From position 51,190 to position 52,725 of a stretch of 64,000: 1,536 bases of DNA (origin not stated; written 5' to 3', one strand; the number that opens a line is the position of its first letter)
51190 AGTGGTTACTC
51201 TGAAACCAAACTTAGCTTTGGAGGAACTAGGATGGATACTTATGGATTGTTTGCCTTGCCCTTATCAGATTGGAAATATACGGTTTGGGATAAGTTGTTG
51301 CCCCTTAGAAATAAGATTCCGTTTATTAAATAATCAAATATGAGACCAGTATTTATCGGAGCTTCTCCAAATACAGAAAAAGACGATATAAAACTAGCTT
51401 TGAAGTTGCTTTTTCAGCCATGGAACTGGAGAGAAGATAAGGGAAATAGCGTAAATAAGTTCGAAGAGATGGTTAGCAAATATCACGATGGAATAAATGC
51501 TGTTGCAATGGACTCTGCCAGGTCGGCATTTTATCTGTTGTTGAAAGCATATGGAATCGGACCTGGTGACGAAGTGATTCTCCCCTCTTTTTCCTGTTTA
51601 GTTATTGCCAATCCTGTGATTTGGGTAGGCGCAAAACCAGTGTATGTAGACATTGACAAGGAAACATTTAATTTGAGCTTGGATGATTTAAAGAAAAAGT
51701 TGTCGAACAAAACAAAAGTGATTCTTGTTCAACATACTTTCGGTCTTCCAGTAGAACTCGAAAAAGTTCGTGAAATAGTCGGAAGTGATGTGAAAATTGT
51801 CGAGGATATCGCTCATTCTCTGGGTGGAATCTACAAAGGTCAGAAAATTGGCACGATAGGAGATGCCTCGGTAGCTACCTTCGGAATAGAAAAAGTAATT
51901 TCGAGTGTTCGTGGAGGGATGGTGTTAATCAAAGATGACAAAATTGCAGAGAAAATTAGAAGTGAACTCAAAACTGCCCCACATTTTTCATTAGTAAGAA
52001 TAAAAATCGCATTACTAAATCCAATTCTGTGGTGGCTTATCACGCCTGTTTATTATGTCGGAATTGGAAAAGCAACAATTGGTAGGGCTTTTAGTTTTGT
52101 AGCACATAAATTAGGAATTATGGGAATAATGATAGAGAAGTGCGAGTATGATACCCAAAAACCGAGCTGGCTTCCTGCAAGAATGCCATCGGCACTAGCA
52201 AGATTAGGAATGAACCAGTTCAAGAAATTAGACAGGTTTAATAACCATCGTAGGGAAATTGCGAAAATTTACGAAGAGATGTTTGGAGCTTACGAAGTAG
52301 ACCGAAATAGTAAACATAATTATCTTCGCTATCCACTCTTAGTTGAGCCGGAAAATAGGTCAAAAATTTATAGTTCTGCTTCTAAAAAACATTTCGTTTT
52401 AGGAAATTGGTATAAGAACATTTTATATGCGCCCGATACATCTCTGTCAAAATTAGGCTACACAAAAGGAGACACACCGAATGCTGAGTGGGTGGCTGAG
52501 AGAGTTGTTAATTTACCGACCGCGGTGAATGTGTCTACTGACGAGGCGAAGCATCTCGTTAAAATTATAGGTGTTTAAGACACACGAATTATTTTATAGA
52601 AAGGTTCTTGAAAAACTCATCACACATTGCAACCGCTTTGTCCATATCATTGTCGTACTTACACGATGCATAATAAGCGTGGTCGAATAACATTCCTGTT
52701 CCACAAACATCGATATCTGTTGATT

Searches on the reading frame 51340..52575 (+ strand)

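Call 95: search_protein_families(library=pfam, proteins=[window:51340-52575:+], max_evalue=0.00001)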
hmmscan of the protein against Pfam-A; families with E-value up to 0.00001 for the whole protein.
window:51340-52575:+ (412 aa): 1 family
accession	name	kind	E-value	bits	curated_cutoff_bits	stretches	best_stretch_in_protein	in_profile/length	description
PF01041.23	DegT_DnrJ_EryC1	-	1.4e-65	222.3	19.8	2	29-207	18-196/360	DegT/DnrJ/EryC1/StrS aminotransferase family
